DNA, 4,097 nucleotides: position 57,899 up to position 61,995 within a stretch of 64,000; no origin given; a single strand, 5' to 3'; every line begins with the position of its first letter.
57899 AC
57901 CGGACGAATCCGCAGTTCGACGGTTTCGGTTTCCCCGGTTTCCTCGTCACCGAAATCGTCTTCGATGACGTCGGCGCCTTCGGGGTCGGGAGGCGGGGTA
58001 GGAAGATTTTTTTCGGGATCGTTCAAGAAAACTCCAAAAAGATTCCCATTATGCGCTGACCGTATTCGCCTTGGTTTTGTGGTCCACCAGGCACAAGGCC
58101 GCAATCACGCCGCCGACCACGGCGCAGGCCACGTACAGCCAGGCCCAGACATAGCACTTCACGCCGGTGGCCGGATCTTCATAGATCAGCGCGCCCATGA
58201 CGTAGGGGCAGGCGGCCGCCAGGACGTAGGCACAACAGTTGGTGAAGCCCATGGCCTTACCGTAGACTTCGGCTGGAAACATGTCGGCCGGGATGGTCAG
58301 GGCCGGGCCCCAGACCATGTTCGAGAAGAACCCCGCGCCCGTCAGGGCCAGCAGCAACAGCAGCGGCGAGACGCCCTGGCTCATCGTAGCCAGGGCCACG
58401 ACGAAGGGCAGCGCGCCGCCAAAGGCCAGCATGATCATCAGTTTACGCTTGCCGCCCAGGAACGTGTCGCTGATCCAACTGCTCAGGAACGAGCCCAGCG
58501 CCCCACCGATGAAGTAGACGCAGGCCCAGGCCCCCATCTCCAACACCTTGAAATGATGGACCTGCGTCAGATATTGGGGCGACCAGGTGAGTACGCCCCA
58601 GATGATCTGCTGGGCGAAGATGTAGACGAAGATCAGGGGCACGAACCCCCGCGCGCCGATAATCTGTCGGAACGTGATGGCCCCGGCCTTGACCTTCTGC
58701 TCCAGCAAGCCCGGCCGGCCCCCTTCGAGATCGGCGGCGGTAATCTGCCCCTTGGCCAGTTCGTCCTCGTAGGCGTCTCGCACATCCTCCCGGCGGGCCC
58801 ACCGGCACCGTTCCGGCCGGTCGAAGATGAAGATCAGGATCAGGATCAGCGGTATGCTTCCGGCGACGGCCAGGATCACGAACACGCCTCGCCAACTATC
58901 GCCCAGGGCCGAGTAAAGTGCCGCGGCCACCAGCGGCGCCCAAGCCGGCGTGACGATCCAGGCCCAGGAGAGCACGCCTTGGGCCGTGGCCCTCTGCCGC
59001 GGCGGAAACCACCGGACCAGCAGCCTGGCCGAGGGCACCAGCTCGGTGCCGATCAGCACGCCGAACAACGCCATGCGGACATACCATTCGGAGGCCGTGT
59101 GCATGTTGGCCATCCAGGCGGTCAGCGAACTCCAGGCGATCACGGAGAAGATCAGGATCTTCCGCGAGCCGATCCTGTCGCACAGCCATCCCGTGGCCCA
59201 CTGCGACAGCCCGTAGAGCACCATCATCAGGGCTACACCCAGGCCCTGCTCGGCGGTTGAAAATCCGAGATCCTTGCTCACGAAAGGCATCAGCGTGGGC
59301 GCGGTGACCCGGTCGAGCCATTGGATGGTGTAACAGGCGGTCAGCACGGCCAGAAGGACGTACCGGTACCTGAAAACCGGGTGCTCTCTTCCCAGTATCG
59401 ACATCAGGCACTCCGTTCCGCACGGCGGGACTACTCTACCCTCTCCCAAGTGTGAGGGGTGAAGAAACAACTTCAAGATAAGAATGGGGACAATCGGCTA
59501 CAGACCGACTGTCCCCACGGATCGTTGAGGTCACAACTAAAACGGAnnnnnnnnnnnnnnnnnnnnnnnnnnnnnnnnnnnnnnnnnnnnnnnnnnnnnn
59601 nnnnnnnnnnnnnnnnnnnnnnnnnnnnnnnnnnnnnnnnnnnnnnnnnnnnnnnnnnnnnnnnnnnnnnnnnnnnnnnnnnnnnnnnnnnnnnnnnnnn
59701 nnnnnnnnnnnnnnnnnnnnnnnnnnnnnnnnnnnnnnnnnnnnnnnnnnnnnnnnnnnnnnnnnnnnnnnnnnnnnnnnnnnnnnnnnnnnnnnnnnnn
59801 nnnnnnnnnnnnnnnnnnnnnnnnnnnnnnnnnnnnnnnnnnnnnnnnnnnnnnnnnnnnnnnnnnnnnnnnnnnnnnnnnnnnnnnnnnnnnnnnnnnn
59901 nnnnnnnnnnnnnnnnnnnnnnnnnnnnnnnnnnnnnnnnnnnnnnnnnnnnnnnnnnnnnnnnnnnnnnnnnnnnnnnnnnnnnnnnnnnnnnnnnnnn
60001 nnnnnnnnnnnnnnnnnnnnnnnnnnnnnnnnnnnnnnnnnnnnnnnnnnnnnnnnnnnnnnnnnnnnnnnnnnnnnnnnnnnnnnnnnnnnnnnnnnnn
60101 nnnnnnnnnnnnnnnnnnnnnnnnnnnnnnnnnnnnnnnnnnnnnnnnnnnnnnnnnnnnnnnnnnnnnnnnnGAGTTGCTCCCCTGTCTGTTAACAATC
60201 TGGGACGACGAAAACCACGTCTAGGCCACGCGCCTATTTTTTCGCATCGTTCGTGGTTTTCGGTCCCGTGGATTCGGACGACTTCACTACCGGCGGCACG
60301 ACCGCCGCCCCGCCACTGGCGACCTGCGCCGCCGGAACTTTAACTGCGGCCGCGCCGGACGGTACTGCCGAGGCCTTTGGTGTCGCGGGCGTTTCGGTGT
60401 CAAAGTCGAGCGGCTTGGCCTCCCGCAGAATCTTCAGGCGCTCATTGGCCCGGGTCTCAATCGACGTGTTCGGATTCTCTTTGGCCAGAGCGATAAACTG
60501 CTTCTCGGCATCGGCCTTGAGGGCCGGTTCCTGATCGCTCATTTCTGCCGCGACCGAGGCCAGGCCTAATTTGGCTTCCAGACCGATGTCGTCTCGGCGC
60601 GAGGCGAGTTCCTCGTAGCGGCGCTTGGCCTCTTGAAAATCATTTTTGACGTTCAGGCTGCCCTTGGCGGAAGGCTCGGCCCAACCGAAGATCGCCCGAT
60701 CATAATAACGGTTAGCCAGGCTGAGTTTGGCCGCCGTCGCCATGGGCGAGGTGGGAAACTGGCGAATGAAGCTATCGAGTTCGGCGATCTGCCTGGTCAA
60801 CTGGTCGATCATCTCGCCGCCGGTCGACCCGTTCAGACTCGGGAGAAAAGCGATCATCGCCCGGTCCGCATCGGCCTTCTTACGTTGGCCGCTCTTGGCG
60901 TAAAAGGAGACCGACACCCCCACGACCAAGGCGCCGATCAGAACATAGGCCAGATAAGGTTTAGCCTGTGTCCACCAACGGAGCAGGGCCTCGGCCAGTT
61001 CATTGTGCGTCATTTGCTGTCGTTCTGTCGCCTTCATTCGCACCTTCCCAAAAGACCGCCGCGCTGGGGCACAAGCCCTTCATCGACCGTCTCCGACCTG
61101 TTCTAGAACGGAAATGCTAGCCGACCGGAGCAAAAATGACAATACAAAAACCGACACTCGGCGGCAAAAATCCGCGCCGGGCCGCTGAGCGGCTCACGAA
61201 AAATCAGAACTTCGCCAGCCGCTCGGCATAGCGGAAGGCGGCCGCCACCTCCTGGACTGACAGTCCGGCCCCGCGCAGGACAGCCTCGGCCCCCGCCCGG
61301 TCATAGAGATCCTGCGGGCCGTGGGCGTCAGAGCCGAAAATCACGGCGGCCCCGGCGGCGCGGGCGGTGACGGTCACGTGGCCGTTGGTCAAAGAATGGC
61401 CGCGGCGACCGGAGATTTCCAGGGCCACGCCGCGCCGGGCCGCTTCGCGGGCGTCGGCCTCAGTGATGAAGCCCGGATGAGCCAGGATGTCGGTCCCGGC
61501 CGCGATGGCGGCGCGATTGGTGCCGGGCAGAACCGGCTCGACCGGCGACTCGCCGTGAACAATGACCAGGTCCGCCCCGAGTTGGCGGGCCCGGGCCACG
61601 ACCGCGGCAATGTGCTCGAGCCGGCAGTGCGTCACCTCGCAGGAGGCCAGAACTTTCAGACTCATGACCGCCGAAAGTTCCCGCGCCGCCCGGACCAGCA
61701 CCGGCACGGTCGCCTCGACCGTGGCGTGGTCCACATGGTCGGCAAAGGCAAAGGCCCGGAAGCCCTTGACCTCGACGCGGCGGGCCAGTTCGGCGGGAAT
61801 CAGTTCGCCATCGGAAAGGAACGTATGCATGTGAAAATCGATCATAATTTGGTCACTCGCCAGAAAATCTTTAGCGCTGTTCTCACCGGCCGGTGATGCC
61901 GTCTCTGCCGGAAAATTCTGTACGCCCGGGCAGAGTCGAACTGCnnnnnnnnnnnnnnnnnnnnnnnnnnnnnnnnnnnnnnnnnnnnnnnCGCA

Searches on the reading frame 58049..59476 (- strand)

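Call 24: search_protein_families(library=pfam, proteins=[window:58049-59476:-], max_evalue=0.001)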
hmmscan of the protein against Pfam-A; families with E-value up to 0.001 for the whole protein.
window:58049-59476:- (475 aa): 1 family
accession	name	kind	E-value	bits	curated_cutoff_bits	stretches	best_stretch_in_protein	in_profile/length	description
PF07690.21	MFS_1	-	1.4e-46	159.4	33.4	2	46-338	2-264/347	Major Facilitator Superfamily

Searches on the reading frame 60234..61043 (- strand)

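Call 24: search_protein_families(library=pfam, proteins=[window:60234-61043:-], max_evalue=0.001)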
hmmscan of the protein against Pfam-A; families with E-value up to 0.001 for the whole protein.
window:60234-61043:- (269 aa): 1 family
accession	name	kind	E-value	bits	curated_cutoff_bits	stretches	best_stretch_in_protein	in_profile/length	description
PF09976.15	TPR_21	-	0.00014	22.1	25.5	0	22-177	2-135/193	Tetratricopeptide repeat-like domain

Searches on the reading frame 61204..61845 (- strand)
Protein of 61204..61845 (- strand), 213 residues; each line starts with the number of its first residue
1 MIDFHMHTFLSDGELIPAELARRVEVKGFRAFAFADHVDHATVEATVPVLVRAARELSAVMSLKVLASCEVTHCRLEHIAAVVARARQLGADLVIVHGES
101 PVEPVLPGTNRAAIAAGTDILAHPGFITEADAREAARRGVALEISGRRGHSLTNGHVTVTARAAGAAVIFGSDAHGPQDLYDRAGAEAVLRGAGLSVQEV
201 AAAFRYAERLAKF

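Call 24: search_protein_families(library=pfam, proteins=[window:61204-61845:-], max_evalue=0.001)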
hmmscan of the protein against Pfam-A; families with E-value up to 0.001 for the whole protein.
window:61204-61845:- (213 aa): 1 family
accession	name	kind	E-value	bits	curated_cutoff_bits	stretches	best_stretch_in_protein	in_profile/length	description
PF02811.25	PHP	-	1.9e-06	28.8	26.4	1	3-77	1-70/164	PHP domain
